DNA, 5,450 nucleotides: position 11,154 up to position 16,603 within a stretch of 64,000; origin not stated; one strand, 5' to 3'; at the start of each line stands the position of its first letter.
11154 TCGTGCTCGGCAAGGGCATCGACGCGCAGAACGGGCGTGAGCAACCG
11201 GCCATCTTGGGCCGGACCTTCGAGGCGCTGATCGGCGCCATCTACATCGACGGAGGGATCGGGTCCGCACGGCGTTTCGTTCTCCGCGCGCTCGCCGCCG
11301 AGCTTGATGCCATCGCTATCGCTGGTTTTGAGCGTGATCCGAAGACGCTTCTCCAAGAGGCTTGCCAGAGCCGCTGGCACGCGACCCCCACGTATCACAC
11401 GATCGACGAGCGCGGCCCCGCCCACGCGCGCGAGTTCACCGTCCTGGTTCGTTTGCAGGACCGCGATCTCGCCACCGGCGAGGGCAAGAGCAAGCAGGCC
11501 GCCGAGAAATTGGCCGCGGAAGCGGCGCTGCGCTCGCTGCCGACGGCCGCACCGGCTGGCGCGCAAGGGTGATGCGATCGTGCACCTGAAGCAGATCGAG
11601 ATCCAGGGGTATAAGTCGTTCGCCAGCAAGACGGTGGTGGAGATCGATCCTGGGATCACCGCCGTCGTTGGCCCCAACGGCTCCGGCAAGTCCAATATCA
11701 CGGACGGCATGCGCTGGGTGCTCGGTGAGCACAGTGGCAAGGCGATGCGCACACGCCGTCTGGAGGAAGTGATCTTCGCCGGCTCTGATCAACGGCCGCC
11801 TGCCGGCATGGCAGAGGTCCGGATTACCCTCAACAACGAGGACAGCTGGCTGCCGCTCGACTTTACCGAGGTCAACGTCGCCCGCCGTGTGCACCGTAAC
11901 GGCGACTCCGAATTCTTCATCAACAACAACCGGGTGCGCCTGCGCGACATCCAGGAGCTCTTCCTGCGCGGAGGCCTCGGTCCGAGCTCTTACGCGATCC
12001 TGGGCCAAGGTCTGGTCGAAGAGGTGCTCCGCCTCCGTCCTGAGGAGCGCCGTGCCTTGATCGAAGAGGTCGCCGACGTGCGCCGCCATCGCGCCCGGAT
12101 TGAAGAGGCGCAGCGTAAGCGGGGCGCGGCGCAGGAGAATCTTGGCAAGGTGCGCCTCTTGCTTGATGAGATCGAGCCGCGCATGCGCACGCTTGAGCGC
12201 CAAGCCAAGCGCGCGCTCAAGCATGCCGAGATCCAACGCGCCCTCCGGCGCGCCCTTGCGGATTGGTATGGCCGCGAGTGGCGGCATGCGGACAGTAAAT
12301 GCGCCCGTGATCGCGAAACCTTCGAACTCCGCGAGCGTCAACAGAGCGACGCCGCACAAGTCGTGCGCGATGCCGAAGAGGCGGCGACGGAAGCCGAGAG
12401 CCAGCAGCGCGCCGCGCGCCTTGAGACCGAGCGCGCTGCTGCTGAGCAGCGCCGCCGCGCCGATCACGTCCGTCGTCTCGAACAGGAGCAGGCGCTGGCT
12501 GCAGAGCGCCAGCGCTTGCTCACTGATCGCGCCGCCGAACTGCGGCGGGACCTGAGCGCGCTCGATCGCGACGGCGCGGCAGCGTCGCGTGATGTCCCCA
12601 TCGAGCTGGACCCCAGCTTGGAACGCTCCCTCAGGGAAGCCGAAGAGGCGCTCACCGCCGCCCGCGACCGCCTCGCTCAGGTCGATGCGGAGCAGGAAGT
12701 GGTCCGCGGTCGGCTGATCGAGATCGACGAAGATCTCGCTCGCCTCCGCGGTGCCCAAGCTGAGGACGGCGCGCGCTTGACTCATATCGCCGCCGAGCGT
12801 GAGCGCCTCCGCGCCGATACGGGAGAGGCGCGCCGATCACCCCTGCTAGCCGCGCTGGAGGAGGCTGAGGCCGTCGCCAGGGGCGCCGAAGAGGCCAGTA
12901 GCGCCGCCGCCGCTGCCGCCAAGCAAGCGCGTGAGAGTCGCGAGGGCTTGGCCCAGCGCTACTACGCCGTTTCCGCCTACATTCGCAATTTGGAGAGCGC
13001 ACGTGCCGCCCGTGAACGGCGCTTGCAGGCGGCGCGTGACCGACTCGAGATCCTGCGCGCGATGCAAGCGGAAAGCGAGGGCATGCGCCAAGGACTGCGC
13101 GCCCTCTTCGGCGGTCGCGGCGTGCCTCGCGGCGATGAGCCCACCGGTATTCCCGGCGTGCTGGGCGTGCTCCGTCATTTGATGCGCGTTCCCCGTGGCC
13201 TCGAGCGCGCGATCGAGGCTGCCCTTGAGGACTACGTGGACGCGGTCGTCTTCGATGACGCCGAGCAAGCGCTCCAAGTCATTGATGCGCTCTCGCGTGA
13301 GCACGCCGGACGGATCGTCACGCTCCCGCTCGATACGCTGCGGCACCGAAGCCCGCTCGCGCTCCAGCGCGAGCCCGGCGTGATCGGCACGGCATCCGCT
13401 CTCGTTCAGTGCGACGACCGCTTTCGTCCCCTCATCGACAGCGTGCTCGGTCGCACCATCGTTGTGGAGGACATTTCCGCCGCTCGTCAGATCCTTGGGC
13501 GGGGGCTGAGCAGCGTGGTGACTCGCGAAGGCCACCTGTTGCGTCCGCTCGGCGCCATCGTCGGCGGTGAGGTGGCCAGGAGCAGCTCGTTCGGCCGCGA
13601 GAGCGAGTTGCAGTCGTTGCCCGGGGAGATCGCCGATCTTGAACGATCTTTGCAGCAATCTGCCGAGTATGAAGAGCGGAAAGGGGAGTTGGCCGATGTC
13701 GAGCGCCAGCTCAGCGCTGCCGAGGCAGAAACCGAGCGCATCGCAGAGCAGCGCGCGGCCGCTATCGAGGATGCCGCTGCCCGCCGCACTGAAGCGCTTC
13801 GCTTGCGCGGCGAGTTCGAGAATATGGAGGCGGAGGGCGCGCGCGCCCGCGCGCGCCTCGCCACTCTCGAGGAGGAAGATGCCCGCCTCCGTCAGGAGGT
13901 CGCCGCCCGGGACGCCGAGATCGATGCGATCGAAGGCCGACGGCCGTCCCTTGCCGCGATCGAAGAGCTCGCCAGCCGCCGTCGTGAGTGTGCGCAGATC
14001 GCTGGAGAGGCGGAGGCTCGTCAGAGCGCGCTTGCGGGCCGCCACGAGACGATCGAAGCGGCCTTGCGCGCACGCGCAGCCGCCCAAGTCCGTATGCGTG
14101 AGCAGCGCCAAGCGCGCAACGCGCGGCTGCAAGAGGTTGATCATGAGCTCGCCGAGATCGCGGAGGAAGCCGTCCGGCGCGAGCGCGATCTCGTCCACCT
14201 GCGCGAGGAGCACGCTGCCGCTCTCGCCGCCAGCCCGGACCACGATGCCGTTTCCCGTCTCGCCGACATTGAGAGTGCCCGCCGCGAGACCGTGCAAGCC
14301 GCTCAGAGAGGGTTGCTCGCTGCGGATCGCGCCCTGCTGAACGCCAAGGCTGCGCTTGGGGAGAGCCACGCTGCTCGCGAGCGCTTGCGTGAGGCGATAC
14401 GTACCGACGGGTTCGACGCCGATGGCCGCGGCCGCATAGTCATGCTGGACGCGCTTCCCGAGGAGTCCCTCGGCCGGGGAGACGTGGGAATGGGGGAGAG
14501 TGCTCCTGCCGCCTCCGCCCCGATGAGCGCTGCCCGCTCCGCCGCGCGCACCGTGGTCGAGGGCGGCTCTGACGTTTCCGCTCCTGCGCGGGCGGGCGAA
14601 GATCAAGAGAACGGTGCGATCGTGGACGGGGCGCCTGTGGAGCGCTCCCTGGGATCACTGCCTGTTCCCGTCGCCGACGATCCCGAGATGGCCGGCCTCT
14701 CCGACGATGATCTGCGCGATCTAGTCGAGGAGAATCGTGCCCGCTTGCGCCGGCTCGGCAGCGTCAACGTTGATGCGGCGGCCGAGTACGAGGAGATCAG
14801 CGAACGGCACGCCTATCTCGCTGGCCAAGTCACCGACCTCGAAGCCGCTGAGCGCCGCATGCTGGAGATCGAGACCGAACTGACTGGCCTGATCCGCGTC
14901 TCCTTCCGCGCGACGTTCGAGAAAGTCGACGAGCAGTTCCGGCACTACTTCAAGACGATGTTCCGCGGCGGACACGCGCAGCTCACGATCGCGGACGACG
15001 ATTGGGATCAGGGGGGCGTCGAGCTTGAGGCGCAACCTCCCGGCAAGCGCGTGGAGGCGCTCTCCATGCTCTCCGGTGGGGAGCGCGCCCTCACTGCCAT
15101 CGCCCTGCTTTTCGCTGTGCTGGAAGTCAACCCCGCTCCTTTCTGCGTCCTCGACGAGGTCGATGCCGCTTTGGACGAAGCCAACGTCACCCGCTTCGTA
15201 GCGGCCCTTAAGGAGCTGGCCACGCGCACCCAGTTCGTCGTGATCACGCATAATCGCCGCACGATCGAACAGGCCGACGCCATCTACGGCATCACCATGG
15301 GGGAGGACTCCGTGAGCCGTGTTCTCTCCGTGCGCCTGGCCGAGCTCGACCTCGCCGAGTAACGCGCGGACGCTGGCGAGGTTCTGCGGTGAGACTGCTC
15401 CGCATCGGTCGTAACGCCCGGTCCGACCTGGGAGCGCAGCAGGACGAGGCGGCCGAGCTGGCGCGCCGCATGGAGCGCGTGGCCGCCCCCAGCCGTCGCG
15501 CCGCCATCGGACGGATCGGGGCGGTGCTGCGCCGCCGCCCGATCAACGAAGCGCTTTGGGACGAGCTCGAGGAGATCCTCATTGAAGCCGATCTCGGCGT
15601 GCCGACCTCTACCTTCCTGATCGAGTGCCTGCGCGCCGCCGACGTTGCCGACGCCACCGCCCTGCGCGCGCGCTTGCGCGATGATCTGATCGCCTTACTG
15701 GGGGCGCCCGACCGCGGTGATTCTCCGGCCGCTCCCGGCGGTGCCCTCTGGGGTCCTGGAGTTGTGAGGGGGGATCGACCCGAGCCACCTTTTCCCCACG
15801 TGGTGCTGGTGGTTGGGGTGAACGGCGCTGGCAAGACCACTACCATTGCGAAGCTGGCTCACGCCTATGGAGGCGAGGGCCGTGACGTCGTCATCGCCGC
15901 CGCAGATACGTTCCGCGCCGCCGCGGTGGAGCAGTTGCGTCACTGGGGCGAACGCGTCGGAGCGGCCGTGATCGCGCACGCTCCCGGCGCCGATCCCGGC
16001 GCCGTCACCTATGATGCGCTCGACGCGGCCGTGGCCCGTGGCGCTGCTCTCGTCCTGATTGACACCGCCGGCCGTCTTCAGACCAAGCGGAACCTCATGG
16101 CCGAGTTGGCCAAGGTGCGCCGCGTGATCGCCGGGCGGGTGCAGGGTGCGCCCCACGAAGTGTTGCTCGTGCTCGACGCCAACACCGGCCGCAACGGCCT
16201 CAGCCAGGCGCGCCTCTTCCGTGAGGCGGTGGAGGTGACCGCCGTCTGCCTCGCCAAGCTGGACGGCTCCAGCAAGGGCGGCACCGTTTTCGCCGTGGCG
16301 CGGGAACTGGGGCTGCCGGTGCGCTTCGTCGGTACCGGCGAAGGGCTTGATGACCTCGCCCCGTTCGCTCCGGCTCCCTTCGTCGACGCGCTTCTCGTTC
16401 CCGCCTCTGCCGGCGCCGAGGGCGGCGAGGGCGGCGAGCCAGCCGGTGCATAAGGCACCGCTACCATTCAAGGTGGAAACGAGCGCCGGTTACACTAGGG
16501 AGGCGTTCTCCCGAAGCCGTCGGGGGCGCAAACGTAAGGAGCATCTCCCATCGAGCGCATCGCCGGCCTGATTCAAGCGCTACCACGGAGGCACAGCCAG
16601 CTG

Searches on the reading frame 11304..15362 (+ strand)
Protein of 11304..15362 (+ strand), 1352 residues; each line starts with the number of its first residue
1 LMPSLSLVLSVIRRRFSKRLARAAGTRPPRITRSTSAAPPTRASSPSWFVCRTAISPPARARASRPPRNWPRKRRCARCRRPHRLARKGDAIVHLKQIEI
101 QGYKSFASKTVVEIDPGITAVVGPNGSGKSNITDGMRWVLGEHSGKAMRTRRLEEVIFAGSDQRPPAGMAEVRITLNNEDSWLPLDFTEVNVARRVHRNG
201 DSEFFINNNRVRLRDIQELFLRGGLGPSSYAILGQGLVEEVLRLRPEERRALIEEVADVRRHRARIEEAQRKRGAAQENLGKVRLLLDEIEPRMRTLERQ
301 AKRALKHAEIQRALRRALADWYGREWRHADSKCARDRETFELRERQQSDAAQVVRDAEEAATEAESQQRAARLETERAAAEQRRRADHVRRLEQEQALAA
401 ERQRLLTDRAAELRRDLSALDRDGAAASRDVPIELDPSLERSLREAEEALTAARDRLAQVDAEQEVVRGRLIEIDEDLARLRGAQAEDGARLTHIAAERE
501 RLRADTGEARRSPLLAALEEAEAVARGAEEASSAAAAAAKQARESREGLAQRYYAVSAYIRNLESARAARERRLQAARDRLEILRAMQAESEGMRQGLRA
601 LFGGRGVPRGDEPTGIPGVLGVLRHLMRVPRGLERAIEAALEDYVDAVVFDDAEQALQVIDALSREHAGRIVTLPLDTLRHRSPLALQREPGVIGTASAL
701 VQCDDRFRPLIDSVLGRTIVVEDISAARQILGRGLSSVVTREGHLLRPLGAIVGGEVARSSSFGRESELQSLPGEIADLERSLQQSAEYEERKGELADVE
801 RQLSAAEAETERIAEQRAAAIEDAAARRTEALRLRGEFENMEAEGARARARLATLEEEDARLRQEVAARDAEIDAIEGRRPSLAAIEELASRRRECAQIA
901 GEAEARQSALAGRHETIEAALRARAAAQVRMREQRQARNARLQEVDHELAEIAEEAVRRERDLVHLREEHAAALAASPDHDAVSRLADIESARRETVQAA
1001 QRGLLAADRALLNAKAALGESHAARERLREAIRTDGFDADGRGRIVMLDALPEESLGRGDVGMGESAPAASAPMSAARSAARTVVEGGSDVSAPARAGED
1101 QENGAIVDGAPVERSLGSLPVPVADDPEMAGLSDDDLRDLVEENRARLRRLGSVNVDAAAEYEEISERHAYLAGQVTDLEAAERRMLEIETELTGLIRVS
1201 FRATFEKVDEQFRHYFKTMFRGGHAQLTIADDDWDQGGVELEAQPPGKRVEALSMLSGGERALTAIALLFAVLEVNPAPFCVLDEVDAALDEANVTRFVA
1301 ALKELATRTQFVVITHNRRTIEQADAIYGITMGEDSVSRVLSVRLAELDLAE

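Call 79: search_protein_families(library=pfam, proteins=[window:11304-15362:+], max_evalue=0.0001)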
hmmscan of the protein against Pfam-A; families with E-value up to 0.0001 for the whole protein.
window:11304-15362:+ (1352 aa): 6 families
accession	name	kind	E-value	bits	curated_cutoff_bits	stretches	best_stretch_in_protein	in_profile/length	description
PF02463.25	SMC_N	-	1.9e-69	233.9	40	1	94-1338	1-219/220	RecF/RecN/SMC N terminal domain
PF06470.18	SMC_hinge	-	1.3e-26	93.7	22.5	1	617-730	2-115/116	SMC proteins Flexible Hinge Domain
PF13476.12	AAA_23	-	1e-12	49.5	27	1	97-306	1-182/201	AAA domain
PF13304.12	AAA_21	-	1.4e-11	45.5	27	0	118-143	1-31/304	AAA domain, putative AbiEii toxin, Type IV TA system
PF13175.12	AAA_15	-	4e-08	33.7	32.1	1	95-143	3-50/374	AAA ATPase domain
PF13555.12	AAA_29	-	4.4e-05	23.6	27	1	95-140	1-46/61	P-loop containing region of AAA domain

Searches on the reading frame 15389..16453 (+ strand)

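Call 79: search_protein_families(library=pfam, proteins=[window:15389-16453:+], max_evalue=0.0001)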
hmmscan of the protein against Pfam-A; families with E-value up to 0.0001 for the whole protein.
window:15389-16453:+ (354 aa): 6 families
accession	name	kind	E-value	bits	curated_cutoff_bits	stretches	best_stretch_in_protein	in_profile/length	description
PF00448.28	SRP54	-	1.2e-70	237.6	22.7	1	136-336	1-195/196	SRP54-type protein, GTPase domain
PF02881.24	SRP54_N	-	5e-08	33.5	22.4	1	42-87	4-57/75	SRP54-type protein, helical bundle domain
PF13604.12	AAA_30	-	4.8e-07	30.1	27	1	138-234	20-104/191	AAA domain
PF06414.18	Zeta_toxin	-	5.1e-06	26.5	22.3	1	131-178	11-57/199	Zeta toxin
PF13401.12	AAA_22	-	8.6e-05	23.3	27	0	138-245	7-109/130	AAA domain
PF13191.12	AAA_16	-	9.1e-05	23.5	32.6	1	134-263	22-139/167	AAA ATPase domain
